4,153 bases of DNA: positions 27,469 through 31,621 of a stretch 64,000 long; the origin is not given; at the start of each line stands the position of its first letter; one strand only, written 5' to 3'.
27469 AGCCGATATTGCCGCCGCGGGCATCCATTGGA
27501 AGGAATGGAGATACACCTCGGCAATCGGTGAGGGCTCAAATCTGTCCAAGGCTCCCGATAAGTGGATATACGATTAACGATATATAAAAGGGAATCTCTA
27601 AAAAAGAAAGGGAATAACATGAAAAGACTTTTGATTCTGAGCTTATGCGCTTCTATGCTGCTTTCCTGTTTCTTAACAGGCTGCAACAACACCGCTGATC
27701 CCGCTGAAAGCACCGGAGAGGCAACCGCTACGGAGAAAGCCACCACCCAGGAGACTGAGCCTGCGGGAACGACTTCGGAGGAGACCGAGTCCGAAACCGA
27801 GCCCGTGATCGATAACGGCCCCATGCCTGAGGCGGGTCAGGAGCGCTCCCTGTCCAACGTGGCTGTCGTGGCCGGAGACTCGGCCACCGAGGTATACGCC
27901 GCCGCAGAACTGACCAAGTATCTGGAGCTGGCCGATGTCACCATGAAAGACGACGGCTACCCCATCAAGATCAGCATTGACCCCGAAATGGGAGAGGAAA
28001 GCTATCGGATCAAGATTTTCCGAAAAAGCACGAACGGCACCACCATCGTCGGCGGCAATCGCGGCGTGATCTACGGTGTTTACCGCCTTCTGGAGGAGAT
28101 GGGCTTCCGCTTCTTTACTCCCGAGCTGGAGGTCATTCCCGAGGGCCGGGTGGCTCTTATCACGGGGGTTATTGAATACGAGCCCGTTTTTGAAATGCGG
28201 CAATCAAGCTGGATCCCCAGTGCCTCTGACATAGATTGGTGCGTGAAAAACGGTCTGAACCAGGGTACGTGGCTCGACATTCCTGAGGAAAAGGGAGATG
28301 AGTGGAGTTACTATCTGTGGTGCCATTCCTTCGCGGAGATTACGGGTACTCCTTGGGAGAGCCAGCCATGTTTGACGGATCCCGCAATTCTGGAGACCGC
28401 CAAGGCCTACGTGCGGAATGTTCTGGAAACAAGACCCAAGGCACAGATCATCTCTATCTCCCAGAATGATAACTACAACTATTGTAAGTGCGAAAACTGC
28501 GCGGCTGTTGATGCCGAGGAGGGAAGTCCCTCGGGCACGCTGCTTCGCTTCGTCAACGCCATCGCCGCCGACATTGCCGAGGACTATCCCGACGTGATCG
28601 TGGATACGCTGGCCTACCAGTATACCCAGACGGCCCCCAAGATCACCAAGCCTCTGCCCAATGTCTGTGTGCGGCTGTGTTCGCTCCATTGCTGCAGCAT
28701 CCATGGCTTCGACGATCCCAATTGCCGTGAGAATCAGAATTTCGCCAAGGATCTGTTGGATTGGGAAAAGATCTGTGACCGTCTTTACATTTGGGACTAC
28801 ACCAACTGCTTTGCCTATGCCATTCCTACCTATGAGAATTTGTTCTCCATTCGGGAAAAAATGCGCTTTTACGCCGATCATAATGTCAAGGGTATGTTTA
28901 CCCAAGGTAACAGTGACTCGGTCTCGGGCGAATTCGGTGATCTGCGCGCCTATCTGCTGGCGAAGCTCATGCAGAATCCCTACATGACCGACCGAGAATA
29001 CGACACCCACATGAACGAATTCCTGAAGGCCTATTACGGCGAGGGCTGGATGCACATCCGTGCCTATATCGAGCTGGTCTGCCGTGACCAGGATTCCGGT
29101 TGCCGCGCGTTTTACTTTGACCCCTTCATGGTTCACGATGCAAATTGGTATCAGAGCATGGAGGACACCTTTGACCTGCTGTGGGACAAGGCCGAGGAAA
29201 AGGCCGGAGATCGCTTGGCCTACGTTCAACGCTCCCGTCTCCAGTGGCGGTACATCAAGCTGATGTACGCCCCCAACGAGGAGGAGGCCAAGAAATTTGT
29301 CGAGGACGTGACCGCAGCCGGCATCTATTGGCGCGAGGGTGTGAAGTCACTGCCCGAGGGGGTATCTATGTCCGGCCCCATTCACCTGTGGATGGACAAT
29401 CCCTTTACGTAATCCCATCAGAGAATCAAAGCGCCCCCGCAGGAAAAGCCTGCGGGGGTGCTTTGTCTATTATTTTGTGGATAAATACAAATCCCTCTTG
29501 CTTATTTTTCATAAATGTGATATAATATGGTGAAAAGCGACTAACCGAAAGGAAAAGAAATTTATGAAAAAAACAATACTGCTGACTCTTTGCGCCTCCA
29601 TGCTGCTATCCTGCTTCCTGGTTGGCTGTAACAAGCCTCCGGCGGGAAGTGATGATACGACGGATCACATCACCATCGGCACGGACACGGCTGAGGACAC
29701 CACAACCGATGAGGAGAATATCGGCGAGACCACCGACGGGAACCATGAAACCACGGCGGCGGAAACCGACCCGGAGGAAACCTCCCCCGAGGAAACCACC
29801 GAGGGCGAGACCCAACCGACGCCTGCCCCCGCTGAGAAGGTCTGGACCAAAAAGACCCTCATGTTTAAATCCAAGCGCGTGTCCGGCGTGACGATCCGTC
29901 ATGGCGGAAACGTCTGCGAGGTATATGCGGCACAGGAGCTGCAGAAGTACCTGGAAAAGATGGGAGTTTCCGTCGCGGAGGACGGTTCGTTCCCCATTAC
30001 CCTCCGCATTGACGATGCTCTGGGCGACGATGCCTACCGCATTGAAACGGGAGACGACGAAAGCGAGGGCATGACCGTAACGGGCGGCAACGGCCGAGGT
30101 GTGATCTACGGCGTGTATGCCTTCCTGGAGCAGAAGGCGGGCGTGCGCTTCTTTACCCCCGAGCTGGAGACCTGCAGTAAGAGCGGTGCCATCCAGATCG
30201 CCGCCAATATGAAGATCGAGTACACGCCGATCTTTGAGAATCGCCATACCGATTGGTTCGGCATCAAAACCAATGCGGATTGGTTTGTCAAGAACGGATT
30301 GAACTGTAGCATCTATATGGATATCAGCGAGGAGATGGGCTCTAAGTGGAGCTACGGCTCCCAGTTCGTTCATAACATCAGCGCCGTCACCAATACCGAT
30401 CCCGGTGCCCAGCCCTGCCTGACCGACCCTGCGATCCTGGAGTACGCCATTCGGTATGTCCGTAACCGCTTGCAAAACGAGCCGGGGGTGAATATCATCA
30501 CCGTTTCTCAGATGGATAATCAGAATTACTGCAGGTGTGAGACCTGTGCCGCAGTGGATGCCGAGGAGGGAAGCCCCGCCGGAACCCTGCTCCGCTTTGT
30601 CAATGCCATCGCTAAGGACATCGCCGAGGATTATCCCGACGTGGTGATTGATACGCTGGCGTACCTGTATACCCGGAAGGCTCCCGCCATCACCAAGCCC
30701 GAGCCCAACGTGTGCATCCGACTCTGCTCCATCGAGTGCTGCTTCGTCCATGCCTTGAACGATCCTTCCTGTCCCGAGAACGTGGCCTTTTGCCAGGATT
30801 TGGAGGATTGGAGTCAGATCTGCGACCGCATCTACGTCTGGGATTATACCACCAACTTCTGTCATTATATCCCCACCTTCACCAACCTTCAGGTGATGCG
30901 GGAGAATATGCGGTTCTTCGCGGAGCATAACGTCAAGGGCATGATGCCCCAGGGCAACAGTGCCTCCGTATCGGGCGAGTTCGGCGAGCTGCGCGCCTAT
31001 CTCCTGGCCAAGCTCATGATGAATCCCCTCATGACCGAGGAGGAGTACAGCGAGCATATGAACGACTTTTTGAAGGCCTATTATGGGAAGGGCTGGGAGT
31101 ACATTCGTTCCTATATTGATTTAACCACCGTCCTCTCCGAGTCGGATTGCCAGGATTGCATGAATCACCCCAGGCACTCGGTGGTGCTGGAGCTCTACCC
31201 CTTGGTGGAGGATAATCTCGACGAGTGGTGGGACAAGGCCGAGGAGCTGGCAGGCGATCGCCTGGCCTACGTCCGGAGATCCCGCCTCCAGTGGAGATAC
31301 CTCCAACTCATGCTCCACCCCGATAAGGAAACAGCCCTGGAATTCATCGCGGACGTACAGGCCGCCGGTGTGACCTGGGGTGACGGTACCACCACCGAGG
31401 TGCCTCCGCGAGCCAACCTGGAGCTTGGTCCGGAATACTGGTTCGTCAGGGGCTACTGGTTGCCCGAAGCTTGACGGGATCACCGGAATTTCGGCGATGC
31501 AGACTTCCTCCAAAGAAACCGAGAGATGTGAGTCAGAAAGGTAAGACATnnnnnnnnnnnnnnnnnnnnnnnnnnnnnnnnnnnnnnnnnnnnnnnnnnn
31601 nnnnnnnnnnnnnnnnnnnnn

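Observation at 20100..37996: Eight tandem DUF4838-like lipoprotein paralogues (~18 kb): candidate undescribed Gram-positive surface glycan-processing array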

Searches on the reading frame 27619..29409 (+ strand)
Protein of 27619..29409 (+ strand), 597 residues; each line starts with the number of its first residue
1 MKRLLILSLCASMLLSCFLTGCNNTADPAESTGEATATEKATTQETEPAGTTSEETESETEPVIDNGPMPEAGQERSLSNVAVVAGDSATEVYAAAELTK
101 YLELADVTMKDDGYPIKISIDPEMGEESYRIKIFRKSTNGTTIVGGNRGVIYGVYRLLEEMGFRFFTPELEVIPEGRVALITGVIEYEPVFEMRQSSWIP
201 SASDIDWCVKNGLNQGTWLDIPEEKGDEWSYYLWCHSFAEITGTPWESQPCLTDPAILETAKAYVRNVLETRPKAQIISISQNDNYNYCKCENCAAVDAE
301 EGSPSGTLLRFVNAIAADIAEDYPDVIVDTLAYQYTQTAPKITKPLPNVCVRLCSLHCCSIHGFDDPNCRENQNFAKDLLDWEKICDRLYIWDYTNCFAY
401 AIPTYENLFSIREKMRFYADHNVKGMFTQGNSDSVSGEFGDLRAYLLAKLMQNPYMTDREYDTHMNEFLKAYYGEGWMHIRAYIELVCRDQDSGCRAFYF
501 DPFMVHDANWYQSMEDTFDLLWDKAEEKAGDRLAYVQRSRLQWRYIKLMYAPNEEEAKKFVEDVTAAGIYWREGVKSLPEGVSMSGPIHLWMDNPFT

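Call 4: search_protein_families(library=pfam, proteins=[window:27619-29409:+], max_evalue=0.01)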
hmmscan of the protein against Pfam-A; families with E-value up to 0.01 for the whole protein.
window:27619-29409:+ (597 aa): 1 family
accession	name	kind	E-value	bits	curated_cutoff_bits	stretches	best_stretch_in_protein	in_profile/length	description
PF16126.11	DUF4838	-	1.3e-69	235.3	26.6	1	238-484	82-324/325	Domain of unknown function (DUF4838)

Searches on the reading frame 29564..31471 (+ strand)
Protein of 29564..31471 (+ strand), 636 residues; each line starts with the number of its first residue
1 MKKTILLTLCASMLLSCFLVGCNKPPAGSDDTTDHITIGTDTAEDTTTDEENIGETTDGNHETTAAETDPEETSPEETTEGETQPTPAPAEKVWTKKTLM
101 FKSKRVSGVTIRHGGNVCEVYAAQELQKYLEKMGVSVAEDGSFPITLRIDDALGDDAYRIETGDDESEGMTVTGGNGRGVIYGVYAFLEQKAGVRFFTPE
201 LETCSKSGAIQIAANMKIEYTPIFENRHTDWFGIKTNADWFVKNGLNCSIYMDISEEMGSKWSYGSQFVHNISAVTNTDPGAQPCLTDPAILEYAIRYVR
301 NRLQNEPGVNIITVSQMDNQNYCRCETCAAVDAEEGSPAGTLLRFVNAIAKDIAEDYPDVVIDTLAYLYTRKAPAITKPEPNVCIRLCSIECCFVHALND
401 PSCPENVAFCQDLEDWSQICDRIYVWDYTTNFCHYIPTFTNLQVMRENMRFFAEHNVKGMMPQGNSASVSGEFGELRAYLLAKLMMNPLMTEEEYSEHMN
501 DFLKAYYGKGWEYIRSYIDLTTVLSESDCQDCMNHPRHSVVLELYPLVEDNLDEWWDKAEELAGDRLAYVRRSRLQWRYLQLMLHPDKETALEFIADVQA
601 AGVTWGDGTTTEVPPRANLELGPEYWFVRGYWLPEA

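Call 4: search_protein_families(library=pfam, proteins=[window:29564-31471:+], max_evalue=0.01)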
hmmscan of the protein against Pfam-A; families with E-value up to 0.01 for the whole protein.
window:29564-31471:+ (636 aa): 3 families
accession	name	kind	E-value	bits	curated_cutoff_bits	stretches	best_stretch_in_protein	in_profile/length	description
PF16126.11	DUF4838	-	2.6e-77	260.6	26.6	1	197-519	2-325/325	Domain of unknown function (DUF4838)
PF02838.20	Glyco_hydro_20b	-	3.2e-05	25.1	26.1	1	109-185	26-102/124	Glycosyl hydrolase family 20, domain 2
PF03648.19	Glyco_hydro_67N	-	0.0077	16.9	24.3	0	135-186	64-119/120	Glycosyl hydrolase family 67 N-terminus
